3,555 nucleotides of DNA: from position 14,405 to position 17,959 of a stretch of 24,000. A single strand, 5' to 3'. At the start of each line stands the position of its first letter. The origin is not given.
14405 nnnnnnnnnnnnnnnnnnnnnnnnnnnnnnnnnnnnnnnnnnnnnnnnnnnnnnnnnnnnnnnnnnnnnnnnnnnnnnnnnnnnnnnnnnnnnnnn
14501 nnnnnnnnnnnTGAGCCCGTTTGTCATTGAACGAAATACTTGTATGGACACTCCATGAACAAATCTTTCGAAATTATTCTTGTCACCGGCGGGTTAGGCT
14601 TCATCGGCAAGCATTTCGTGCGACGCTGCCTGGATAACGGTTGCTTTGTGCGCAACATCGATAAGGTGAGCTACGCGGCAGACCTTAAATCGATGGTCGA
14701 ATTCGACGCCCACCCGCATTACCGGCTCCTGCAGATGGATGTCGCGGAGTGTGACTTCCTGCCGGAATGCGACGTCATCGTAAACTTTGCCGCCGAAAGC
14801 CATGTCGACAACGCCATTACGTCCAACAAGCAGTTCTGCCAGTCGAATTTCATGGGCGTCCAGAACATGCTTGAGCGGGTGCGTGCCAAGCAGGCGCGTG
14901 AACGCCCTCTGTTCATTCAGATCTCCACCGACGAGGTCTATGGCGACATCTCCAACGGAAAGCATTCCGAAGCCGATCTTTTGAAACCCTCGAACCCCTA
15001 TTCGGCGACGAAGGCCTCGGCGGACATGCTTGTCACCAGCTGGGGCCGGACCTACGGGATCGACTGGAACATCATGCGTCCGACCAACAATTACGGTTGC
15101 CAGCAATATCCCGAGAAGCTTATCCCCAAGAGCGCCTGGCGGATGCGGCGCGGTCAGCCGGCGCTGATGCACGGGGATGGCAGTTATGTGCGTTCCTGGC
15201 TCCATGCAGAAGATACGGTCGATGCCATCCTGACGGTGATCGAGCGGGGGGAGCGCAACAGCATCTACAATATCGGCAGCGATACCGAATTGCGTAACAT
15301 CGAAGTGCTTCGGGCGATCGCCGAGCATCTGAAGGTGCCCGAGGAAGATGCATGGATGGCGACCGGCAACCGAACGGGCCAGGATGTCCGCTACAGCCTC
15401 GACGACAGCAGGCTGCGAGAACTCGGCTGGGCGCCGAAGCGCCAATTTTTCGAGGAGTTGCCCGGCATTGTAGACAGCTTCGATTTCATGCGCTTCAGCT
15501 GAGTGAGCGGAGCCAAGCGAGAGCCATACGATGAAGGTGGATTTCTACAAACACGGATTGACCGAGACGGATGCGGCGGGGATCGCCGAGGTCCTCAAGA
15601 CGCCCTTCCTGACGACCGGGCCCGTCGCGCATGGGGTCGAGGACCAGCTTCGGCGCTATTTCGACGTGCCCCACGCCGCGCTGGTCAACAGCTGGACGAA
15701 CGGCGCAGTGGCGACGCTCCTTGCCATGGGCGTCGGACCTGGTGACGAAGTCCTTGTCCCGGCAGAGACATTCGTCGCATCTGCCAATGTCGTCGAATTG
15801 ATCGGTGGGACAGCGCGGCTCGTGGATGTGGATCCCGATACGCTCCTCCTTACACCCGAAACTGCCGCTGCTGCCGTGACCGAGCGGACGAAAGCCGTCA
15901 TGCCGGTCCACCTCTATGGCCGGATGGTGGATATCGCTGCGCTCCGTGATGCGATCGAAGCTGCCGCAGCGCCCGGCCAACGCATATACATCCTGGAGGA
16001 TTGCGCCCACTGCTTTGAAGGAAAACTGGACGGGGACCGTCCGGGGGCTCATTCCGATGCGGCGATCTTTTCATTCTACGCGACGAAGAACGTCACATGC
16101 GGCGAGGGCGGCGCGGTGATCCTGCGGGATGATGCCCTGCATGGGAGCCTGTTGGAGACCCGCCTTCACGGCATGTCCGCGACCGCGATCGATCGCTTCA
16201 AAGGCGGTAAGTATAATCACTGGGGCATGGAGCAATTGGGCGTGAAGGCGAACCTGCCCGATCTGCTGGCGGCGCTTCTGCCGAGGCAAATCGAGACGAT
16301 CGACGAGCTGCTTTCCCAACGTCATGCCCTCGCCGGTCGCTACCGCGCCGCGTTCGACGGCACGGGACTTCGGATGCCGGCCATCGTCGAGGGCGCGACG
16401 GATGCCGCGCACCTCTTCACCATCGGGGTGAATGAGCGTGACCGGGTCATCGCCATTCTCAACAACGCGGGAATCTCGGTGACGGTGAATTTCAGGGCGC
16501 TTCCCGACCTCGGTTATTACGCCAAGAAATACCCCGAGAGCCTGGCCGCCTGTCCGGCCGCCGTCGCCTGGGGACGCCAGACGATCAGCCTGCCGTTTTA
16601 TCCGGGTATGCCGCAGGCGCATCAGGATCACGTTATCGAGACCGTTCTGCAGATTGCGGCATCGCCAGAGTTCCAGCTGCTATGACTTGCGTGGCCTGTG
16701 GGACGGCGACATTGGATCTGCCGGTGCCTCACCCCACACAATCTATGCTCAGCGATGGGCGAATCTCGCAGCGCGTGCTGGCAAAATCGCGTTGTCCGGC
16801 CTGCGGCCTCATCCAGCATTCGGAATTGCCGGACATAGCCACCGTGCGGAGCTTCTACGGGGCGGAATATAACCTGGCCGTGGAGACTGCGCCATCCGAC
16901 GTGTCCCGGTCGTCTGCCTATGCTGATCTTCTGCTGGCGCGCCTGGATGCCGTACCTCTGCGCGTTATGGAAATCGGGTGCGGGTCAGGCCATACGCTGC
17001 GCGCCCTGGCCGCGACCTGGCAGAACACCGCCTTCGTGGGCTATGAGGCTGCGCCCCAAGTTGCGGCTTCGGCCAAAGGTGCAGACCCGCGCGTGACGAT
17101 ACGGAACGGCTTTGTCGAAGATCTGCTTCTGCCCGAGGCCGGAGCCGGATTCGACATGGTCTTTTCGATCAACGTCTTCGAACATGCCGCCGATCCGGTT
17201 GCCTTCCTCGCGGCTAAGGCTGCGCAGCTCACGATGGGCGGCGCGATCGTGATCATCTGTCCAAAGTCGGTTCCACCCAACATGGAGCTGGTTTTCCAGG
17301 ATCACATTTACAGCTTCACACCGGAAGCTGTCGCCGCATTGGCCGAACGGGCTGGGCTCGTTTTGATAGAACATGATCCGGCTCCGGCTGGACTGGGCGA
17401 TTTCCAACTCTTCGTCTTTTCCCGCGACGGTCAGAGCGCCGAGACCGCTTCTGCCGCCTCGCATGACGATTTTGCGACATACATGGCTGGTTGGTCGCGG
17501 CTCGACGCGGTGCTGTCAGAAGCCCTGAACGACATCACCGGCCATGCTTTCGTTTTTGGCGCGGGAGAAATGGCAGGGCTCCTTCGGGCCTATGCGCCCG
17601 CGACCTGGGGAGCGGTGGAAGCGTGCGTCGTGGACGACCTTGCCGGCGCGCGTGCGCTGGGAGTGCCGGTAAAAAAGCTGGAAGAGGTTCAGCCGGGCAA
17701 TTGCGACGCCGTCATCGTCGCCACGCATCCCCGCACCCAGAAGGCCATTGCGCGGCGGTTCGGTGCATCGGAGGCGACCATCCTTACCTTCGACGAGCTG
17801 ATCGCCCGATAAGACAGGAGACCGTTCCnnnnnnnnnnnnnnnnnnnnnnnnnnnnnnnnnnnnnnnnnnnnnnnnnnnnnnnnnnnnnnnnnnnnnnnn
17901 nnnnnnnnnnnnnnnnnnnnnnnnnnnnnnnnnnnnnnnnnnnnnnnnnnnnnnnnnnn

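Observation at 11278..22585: Arn/Gtr-style make-load-flip-attach glycan-modification system for an unassigned, heavily tailored amino-deoxyhexose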

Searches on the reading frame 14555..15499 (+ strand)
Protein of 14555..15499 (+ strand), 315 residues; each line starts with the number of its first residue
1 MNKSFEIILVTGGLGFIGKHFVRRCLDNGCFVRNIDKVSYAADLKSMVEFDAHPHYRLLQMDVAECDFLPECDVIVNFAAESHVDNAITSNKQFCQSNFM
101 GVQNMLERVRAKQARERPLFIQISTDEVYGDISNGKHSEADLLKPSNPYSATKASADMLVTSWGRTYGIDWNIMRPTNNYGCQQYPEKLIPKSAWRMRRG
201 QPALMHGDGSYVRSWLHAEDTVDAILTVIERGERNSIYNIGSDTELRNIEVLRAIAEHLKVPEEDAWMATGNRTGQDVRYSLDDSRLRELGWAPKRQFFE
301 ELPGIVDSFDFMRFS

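Call 5: search_protein_families(library=pfam, proteins=[window:14555-15499:+], max_evalue=0.01)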
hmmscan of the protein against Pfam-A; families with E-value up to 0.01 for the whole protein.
window:14555-15499:+ (315 aa): 8 families
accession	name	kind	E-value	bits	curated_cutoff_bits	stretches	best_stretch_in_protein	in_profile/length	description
PF16363.11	GDP_Man_Dehyd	-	3.8e-53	181.5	27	1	9-300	1-327/332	GDP-mannose 4,6 dehydratase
PF01370.27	Epimerase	-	4.6e-50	170.7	20.9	1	8-241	1-240/240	NAD dependent epimerase/dehydratase family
PF04321.23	RmlD_sub_bind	-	6.1e-12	45.6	27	1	8-261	3-233/287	RmlD substrate binding domain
PF01073.25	3Beta_HSD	-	1.5e-11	44.3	22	1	9-225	1-225/280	3-beta hydroxysteroid dehydrogenase/isomerase family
PF07993.18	NAD_binding_4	-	6.6e-11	42.3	20.1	1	68-178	84-206/258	Male sterility protein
PF02719.21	Polysacc_synt_2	-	3.4e-06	26.9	20.2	1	8-275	1-266/293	Polysaccharide biosynthesis protein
PF13460.12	NAD_binding_10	-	0.0023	18.3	27.2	1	12-177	1-144/184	NAD(P)H-binding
PF00106.31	adh_short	-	0.0029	17.5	26.6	0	7-66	2-61/195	short chain dehydrogenase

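Call 8: search_protein_families(library=ncbifam, proteins=[window:14555-15499:+], max_evalue=0.01)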
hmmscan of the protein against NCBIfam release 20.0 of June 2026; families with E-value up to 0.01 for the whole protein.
window:14555-15499:+ (315 aa): 29 families (the best 25 are shown)
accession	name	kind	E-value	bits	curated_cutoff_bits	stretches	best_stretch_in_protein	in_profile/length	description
TIGR01181.1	dTDP_gluc_dehyt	equivalog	5.4e-92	308.3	365.1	1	8-302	2-304/321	dTDP-glucose 4,6-dehydratase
NF007490.0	PRK10084.1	subfamily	4.7e-56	190.3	649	1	8-300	3-325/361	dTDP-glucose 4,6-dehydratase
NF007582.0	PRK10217.1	equivalog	5.6e-53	180.3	698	1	7-299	3-321/355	dTDP-glucose 4,6-dehydratase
TIGR04180.1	EDH_00030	hypoth_equivalog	3.8e-28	98.4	475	1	8-261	1-258/297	NAD-dependent 4,6-dehydratase LegB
TIGR01179.1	galE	equivalog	2.1e-20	72.8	262.3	2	8-183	2-180/332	UDP-glucose 4-epimerase GalE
TIGR01777.1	yfcH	hypoth_equivalog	1.1e-14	54.7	207.35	2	8-144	1-130/292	TIGR01777 family oxidoreductase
TIGR02197.1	heptose_epim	equivalog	7e-14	51.7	274.6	1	8-261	1-262/316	ADP-glyceromanno-heptose 6-epimerase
TIGR02622.1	CDP_4_6_dhtase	equivalog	5.6e-12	45.5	278.45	1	71-306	77-327/352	CDP-glucose 4,6-dehydratase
NF043036.1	ErythonDh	equivalog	9.1e-11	41.5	325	1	8-175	3-175/321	D-erythronate dehydrogenase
TIGR01472.1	gmd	equivalog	1e-10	41.4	415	1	74-231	80-241/342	GDP-mannose 4,6-dehydratase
NF047922.1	GDPFucSynFcl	equivalog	1.3e-10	41.3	500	1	140-301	120-293/308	GDP-L-fucose synthase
NF050030.1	thlkprotThyD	equivalog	1.3e-09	37.7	400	1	8-262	3-253/305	thylakoid membrane protein ThyD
TIGR01214.1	rmlD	equivalog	1.8e-09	37.1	224.05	1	8-165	2-140/285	dTDP-4-dehydrorhamnose reductase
NF011728.1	PRK15181.1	equivalog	5.1e-09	35.6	760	1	9-244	19-269/348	Vi polysaccharide biosynthesis UDP-N-acetylglucosaminuronic acid C-4 epimerase TviC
NF008872.0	PRK11908.1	equivalog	8.9e-09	34.8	294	1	8-257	4-265/349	bifunctional UDP-4-keto-pentose/UDP-xylose synthase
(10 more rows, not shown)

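Call 34: search_solved_structures(query=window:14555-15499:+, max_evalue=1e-30)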
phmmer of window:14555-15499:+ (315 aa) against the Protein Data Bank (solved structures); distinct sequences matched with E-value up to 1e-30: 10.
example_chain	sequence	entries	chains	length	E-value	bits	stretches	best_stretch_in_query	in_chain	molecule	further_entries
2hun_A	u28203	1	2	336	9.9e-70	238.7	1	8-307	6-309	336aa long hypothetical dTDP-glucose 4,6-dehydratase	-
8shh_A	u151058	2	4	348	1.1e-59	205.7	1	7-303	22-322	dTDP-glucose 4,6-dehydratase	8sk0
1r66_A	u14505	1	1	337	2.4e-56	194.8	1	8-302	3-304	TDP-glucose-4,6-dehydratase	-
6bi4_A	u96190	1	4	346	9.2e-56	192.8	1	8-304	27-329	dTDP-glucose 4,6-dehydratase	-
1r6d_A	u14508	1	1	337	3.1e-55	191.1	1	8-302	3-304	TDP-glucose-4,6-dehydratase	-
1kep_A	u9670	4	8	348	1.6e-52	182.2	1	4-301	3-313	dTDP-D-glucose 4,6-dehydratase | DTDP-GLUCOSE 4,6-DEHYDRATASE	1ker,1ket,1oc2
1g1a_A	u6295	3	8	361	2.3e-50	175.1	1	8-299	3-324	DTDP-D-GLUCOSE 4,6-DEHYDRATASE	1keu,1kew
8du1_A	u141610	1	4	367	4.2e-49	171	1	7-307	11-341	dTDP-glucose 4,6-dehydratase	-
1bxk_A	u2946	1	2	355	1.2e-47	166.2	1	8-299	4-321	PROTEIN (DTDP-GLUCOSE 4,6-DEHYDRATASE)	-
6vlo_A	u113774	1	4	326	2.2e-46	162.1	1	7-312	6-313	Putative dTDP-D-glucose 4,6-dehydratase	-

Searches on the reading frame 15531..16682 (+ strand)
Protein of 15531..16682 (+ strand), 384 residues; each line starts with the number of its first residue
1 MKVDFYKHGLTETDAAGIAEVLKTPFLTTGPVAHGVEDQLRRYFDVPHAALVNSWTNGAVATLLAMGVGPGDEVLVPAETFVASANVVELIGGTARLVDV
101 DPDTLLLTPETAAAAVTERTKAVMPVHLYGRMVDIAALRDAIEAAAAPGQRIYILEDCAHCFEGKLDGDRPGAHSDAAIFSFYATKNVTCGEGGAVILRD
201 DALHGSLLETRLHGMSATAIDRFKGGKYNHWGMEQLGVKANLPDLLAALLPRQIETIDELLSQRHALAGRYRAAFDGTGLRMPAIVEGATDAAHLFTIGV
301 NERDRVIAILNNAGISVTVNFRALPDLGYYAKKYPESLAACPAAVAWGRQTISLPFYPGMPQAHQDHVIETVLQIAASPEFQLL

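Call 5: search_protein_families(library=pfam, proteins=[window:15531-16682:+], max_evalue=0.01)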
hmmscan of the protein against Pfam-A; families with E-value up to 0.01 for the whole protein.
window:15531-16682:+ (384 aa): 1 family
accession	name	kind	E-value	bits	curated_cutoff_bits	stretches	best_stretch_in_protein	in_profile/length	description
PF01041.23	DegT_DnrJ_EryC1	-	1e-85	288.6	19.8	1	12-372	5-359/360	DegT/DnrJ/EryC1/StrS aminotransferase family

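Call 8: search_protein_families(library=ncbifam, proteins=[window:15531-16682:+], max_evalue=0.01)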
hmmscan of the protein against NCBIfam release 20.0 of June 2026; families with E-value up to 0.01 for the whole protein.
window:15531-16682:+ (384 aa): 22 families
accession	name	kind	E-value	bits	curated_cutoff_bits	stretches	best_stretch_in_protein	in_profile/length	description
NF008658.2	PRK11658.1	equivalog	8.6e-70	235.3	631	1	5-376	7-377/379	UDP-4-amino-4-deoxy-L-arabinose aminotransferase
TIGR03588.1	PseC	equivalog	2.5e-68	230.8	423.5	1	7-375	6-379/380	UDP-4-amino-4,6-dideoxy-N-acetyl-beta-L-altrosamine transaminase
NF008687.0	PRK11706.1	equivalog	1.3e-48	165.6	375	1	4-375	3-373/375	dTDP-4-amino-4,6-dideoxygalactose transaminase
TIGR04181.1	NHT_00031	hypoth_equivalog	1.5e-40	139.2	420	1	11-355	9-357/359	LegC family aminotransferase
TIGR02379.1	ECA_wecE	subfamily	1.7e-39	135.7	434.85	1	18-375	17-374/376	dTDP-4-amino-4,6-dideoxy-D-glucose transaminase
TIGR04427.1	PLP_DesI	equivalog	3.9e-30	105.2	650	1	22-224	42-233/390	dTDP-4-dehydro-6-deoxyglucose aminotransferase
NF011936.0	PRK15407.1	equivalog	1.8e-23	83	423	1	24-373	58-433/440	lipopolysaccharide biosynthesis protein RfbH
NF041364.1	GntC_guanitoxin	equivalog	1.2e-08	34.3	415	1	49-124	62-139/356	guanitoxin biosynthesis PLP-dependent (S)-gamma-hydroxy-L-arginine cyclodehydratase GntC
NF006488.0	PRK08912.1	equivalog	8e-08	31.6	498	1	48-124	88-164/387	aminotransferase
NF005816.0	PRK07682.1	equivalog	5.9e-06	25.2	620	1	58-124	101-168/390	aminotransferase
NF005305.0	PRK06836.1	equivalog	6.9e-05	22.2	376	1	56-124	107-175/396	pyridoxal phosphate-dependent aminotransferase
NF005588.0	PRK07309.1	equivalog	6.9e-05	21.9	576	1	56-126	100-170/391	pyridoxal phosphate-dependent aminotransferase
NF004769.0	PRK06107.1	equivalog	8e-05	21.6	617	1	52-123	98-170/402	aspartate transaminase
NF004621.0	PRK05957.1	equivalog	0.00022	20.1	498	1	52-125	94-166/389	pyridoxal phosphate-dependent aminotransferase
NF005817.0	PRK07683.1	equivalog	0.00024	19.9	575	1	56-133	98-178/387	aminotransferase A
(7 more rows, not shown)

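Call 26: search_solved_structures(query=window:15531-16682:+, max_evalue=1e-20)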
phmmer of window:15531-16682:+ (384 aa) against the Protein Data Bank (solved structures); distinct sequences matched with E-value up to 1e-20: 45.
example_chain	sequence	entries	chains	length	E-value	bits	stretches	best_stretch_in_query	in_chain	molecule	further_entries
8sng_A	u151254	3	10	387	1.3e-57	198.7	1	5-375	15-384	UDP-4-amino-4-deoxy-L-arabinose--oxoglutarate aminotransferase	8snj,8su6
1mdo_A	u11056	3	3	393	6.8e-57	196.3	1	10-377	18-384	ArnB aminotransferase | UDP-4-amino-4-deoxy-L-arabinose--oxoglutarate aminotransferase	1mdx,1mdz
4oca_A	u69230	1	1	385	7.3e-56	192.9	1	10-377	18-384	UDP-4-amino-4-deoxy-L-arabinose--oxoglutarate aminotransferase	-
2oga_A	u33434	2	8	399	2.5e-44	155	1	7-374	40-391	Transaminase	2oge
6ewj_A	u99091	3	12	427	5.2e-44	153.9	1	4-375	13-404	Putative capsular polysaccharide biosynthesis protein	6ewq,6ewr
3bn1_A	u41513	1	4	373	9.3e-40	139.9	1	35-375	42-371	Perosamine synthetase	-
3dr7_A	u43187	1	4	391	1.1e-39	139.7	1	35-375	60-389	Putative perosamine synthetase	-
4lc3_A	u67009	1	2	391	1.4e-39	139.3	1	9-376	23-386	Putative UDP-4-amino-4-deoxy-l-arabinose--oxoglutarate aminotransferase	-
3nyu_A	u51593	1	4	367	4e-39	137.8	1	15-363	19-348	Aminotransferase WbpE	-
3nu7_A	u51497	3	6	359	4.1e-39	137.8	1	15-363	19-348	Aminotransferase WbpE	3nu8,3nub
3dr4_A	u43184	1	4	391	8e-39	136.8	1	35-375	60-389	Putative perosamine synthetase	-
3nys_A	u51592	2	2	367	2.8e-38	135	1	15-363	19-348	Aminotransferase WbpE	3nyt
7b0d_A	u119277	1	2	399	5e-36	127.7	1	14-362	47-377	Glutamine--scyllo-inositol transaminase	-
9bgp_A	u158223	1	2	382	5.6e-36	127.5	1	17-369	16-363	aminotransferase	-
9bgr_A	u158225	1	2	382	3.9e-35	124.7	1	17-369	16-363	aminotransferase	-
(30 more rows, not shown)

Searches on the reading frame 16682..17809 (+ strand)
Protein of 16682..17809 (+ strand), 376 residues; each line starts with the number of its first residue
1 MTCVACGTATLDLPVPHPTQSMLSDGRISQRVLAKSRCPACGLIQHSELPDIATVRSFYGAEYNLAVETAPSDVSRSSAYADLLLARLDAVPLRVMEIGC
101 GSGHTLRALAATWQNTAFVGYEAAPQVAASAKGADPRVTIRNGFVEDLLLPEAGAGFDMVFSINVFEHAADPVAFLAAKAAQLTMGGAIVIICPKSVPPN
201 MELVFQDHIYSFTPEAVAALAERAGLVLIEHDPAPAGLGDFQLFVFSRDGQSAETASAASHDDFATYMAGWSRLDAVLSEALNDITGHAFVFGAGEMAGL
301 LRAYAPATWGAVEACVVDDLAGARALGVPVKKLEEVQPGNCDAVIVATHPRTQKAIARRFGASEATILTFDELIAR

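Call 5: search_protein_families(library=pfam, proteins=[window:16682-17809:+], max_evalue=0.01)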
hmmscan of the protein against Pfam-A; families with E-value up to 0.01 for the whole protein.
window:16682-17809:+ (376 aa): 6 families
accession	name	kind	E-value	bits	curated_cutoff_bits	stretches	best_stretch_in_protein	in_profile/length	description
PF13489.12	Methyltransf_23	-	2.1e-13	50.8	27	1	79-230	8-163/164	Methyltransferase domain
PF08242.18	Methyltransf_12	-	4.2e-12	47.1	30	1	96-187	1-96/98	Methyltransferase domain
PF08241.18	Methyltransf_11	-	1.2e-10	42.3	21.2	1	97-191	2-95/95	Methyltransferase domain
PF13649.12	Methyltransf_25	-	2.8e-10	41.2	27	1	95-187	1-97/97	Methyltransferase domain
PF13847.12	Methyltransf_31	-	8.1e-08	32.5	27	1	94-195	6-113/145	Methyltransferase domain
PF08003.17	Methyltransf_9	-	0.00028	20.4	23.8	1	94-191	118-217/315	Protein of unknown function (DUF1698)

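Call 8: search_protein_families(library=ncbifam, proteins=[window:16682-17809:+], max_evalue=0.01)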
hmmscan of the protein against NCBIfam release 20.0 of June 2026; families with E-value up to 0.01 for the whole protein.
window:16682-17809:+ (376 aa): 10 families
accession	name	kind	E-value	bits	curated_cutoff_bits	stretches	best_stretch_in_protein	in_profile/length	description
TIGR02072.1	BioC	equivalog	3.1e-08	33.7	184.95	1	82-190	21-131/244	malonyl-ACP O-methyltransferase BioC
NF010703.0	PRK14103.1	equivalog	1.6e-07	31.1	320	1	76-194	14-127/256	trans-aconitate 2-methyltransferase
NF045667.1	MTase_DVU1556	equivalog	1.1e-06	28.3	155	1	93-191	24-119/213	DVU_1556 family methyltransferase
TIGR01983.1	UbiG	equivalog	6e-06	25.7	102.95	1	92-191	50-151/228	bifunctional 2-polyprenyl-6-hydroxyphenol methylase/3-demethylubiquinol 3-O-methyltransferase UbiG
NF002463.0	PRK01683.1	equivalog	9.6e-06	25.4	297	1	82-196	21-133/258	trans-aconitate 2-methyltransferase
NF011650.0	PRK15068.1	equivalog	1.7e-05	23.9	209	1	94-191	125-225/324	tRNA 5-methoxyuridine(34)/uridine 5-oxyacetic acid(34) synthase CmoB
TIGR00452.1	TIGR00452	equivalog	5.5e-05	22.1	275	1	94-191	120-219/316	tRNA 5-methoxyuridine(34)/uridine 5-oxyacetic acid(34) synthase CmoB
TIGR04345.1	ovoA_Cterm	equivalog_domain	8e-05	22.3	170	1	150-196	128-174/242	putative 4-mercaptohistidine N1-methyltransferase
NF004851.0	PRK06202.1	equivalog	0.00067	19.2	243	1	88-171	57-144/237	hypothetical protein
NF043040.1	corrin_prot_MT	hypoth_equivalog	0.0099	15.3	180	0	86-191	36-147/216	corrinoid protein-associated methyltransferase CpaM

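Call 32: search_solved_structures(query=window:16682-17809:+, max_evalue=0.001)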
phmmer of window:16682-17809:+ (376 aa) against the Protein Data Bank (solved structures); distinct sequences matched with E-value up to 0.001: 13.
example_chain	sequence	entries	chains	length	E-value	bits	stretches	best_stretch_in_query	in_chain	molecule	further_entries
5t64_A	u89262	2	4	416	7.4e-11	45.2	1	24-253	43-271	Sugar 3-C-methyl transferase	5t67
5t6b_A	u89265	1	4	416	1.3e-10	44.5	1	24-253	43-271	Sugar 3-C-methyl transferase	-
4e2x_A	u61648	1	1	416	1.5e-07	34.4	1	33-258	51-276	TcaB9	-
3ndi_A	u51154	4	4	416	3.9e-07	33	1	33-258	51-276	Methyltransferase | TcaB9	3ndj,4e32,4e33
4e31_A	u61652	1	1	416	6.7e-07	32.2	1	33-258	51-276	TcaB9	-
4e2y_A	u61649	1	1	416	7.4e-07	32.1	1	33-258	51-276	TcaB9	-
4e2w_A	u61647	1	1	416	3.4e-06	29.9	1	33-258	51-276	TcaB9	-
4e2z_A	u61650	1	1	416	3.6e-06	29.8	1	33-258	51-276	TcaB9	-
4e30_A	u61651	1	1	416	6.3e-06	29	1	33-258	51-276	TcaB9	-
3e8s_A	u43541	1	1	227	0.00011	24.9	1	81-192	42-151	Putative SAM Dependent Methyltransferase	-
3cc8_A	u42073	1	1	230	0.00022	23.9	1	93-194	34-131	Putative methyltransferase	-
6uv6_A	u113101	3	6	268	0.00044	23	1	77-192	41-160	D-glucose O-methyltransferase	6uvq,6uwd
3bus_A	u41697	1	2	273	0.00076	22.2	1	71-191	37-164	Methyltransferase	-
